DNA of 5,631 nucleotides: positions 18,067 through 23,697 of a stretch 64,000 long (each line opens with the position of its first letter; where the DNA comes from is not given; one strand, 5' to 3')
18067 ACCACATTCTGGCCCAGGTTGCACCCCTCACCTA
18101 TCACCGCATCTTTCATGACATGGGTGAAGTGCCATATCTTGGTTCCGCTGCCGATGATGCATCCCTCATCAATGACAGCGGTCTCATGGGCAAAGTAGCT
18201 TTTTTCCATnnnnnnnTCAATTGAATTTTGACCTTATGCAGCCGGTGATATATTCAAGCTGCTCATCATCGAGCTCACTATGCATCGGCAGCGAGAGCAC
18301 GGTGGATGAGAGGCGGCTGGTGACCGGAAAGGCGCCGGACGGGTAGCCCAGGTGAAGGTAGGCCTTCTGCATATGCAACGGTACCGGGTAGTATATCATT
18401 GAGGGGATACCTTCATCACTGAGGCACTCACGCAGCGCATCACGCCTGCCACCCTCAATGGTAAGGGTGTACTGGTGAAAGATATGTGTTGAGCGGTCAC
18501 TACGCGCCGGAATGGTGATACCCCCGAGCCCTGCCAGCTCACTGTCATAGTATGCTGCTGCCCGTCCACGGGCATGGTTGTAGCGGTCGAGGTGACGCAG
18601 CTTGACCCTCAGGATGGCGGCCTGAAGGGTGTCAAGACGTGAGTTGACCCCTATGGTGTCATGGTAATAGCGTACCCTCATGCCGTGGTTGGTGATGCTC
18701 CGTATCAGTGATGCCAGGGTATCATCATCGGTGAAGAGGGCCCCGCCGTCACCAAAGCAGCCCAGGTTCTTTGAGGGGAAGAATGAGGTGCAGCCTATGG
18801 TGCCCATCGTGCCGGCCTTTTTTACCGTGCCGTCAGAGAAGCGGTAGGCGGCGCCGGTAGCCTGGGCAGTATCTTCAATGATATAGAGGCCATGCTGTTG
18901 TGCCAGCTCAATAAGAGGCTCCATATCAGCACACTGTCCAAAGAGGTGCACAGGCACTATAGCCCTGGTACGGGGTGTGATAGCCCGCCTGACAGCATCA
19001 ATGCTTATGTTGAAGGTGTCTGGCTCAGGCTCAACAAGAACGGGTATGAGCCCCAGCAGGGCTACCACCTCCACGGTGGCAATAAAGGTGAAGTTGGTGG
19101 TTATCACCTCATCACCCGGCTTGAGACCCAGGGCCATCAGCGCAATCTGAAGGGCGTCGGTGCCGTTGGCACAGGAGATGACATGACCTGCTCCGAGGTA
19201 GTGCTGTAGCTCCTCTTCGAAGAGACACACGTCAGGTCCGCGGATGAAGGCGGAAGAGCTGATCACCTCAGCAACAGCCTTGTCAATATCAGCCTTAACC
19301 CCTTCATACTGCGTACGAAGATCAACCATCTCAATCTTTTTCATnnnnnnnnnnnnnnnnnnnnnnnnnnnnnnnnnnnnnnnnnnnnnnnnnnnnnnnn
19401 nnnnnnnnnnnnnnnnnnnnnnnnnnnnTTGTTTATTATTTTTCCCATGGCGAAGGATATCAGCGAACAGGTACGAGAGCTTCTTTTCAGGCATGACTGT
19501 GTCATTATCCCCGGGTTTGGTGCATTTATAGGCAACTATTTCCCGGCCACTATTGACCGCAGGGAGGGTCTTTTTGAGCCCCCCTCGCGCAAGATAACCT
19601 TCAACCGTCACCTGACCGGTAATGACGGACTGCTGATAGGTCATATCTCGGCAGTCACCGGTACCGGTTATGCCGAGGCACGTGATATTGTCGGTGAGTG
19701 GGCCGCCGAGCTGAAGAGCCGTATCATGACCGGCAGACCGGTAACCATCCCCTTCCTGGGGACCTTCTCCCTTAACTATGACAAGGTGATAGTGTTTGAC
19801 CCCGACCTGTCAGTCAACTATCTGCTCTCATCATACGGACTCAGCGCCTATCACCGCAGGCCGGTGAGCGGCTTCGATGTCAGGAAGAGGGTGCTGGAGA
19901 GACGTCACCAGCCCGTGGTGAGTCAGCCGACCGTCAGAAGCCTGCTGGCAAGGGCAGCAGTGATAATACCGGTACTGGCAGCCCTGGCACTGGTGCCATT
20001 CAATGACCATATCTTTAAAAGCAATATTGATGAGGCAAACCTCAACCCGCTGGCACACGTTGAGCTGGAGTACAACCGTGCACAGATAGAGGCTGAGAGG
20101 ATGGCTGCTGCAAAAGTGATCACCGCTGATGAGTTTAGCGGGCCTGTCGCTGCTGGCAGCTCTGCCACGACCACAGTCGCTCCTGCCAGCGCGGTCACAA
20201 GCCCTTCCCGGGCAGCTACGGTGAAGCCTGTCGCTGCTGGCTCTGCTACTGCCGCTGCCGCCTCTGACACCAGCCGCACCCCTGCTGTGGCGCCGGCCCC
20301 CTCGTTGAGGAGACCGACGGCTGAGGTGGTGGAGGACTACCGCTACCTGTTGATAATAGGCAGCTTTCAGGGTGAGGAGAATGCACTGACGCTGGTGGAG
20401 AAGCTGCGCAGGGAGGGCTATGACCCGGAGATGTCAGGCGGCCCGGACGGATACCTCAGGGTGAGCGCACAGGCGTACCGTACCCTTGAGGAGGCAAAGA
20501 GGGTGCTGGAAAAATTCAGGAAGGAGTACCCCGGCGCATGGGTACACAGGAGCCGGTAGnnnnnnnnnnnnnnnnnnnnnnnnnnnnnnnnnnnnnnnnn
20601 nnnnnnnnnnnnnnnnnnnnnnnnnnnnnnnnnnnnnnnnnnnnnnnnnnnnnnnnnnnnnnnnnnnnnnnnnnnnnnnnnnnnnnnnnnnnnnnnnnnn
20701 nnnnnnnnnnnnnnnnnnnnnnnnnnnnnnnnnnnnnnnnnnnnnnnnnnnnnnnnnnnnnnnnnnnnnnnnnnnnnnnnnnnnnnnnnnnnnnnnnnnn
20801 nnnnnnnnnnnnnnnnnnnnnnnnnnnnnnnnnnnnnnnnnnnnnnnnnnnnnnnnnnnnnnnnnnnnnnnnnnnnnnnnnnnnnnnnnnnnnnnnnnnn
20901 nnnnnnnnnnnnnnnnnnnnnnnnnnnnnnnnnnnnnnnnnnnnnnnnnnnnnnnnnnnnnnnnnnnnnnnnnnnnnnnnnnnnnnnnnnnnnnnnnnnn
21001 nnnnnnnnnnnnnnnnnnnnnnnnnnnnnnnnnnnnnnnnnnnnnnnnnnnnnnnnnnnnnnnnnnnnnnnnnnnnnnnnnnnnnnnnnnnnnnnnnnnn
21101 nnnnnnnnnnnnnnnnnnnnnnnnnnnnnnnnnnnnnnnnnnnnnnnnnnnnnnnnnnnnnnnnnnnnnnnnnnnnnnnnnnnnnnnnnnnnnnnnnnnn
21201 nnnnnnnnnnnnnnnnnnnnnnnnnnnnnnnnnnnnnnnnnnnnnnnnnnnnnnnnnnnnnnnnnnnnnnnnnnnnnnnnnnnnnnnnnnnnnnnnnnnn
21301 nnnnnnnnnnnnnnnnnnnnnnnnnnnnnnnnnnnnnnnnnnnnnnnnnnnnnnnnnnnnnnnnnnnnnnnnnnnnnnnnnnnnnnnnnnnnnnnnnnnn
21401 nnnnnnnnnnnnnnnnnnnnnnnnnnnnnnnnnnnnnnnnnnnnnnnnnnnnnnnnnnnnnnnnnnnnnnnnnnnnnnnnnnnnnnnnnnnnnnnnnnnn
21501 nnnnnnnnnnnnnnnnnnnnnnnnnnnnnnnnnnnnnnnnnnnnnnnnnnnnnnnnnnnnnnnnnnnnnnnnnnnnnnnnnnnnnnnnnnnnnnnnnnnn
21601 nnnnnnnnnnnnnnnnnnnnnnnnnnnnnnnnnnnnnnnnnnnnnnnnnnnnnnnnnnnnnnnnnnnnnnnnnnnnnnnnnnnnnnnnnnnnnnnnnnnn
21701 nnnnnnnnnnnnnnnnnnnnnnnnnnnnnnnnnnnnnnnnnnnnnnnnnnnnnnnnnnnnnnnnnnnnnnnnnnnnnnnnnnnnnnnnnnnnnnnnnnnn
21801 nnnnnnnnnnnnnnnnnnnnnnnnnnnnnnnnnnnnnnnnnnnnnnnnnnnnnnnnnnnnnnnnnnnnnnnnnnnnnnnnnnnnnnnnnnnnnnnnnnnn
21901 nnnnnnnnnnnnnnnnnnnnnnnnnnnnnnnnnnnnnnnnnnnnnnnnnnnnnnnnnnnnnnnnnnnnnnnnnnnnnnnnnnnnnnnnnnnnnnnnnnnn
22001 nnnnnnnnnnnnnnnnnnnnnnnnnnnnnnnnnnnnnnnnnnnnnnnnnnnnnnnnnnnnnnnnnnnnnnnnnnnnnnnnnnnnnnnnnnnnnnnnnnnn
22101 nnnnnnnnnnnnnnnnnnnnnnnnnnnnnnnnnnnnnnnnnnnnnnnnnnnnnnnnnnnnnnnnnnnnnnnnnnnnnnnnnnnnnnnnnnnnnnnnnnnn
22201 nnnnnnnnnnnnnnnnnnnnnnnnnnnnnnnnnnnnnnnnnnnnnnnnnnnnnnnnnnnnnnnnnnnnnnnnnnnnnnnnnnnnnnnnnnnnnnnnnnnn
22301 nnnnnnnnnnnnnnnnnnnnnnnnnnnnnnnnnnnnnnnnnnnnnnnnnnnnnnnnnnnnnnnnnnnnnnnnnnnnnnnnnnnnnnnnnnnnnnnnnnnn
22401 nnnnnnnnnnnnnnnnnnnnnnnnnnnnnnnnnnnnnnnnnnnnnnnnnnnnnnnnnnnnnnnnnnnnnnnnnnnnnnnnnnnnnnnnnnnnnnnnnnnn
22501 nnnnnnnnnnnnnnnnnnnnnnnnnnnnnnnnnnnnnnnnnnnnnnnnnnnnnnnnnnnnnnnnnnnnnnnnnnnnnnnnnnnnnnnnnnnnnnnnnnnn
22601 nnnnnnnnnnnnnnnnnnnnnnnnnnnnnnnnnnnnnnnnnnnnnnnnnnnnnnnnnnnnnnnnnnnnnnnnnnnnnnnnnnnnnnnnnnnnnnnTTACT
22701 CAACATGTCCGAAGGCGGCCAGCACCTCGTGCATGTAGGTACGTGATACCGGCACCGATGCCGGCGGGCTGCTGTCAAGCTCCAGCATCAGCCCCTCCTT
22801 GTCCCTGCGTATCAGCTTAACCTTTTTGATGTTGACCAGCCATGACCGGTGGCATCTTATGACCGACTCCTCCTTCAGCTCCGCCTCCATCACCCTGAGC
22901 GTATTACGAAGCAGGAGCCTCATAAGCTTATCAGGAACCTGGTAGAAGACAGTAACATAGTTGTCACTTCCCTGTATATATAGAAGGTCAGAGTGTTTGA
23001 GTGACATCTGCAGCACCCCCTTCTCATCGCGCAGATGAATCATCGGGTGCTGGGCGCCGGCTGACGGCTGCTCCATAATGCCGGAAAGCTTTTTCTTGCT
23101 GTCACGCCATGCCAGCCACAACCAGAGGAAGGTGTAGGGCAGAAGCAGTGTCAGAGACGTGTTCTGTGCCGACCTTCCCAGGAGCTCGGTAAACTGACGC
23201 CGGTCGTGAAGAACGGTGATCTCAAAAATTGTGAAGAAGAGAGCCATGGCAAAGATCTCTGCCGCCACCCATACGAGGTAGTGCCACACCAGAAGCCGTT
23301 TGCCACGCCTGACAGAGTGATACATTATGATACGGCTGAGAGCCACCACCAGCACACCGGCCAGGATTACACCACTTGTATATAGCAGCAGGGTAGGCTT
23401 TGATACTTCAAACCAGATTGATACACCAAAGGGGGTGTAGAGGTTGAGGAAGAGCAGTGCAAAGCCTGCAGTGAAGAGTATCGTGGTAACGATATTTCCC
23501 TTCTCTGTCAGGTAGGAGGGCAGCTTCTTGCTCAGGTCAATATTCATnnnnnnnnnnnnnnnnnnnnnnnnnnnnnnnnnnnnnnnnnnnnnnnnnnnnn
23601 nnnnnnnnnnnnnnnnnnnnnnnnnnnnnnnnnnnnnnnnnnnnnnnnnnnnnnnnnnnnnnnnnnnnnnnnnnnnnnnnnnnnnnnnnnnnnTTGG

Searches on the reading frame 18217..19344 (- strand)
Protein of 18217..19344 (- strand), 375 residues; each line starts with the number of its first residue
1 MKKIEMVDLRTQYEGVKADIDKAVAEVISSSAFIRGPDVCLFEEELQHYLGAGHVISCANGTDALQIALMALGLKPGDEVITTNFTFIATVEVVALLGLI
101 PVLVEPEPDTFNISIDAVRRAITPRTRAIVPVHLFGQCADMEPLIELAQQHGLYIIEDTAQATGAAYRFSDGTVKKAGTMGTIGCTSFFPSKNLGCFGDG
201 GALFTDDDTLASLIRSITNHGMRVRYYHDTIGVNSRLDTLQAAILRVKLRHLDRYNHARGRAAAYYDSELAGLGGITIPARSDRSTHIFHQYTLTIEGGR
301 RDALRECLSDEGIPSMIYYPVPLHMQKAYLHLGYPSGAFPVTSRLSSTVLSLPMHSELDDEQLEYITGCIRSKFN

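Call 32: search_protein_families(library=pfam, proteins=[window:18217-19344:-], max_evalue=0.001)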
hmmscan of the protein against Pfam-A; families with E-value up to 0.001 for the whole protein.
window:18217-19344:- (375 aa): 5 families
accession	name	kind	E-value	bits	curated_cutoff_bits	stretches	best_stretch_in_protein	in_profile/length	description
PF01041.23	DegT_DnrJ_EryC1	-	1.1e-117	393.7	19.8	1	17-370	4-359/360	DegT/DnrJ/EryC1/StrS aminotransferase family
PF00155.27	Aminotran_1_2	-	4.2e-08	33.2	19.7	1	42-221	47-248/361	Aminotransferase class I and II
PF01212.27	Beta_elim_lyase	-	4.3e-07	30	27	1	37-225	32-231/288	Beta-eliminating lyase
PF00266.25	Aminotran_5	-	2.4e-06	27.2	21.5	1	47-164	53-181/371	Aminotransferase class-V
PF01053.26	Cys_Met_Meta_PP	-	0.00047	19.3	27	1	37-166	52-181/381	Cys/Met metabolism PLP-dependent enzyme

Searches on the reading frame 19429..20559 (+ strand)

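Call 32: search_protein_families(library=pfam, proteins=[window:19429-20559:+], max_evalue=0.001)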
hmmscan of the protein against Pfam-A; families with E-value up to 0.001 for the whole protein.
window:19429-20559:+ (376 aa): 3 families
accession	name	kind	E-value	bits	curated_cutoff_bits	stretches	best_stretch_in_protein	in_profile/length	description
PF18174.6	HU-CCDC81_bac_1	-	1.3e-22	79.9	26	1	10-66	3-59/59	CCDC81-like prokaryotic HU domain 1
PF18175.6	HU-CCDC81_bac_2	-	7.4e-12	45.4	35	1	67-136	1-70/70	CCDC81-like prokaryotic HU domain 2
PF05036.18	SPOR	-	1.5e-10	41.7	21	1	305-372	4-74/76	SPOR domain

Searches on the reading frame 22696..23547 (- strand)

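Call 3: search_protein_families(library=pfam, proteins=[window:22696-23547:-], max_evalue=0.01)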
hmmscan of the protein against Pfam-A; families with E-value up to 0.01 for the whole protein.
window:22696-23547:- (283 aa): 1 family
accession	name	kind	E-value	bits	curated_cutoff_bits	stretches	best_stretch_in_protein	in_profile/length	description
PF04397.21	LytTR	-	1e-17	64.5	22.6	1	183-278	6-96/98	LytTr DNA-binding domain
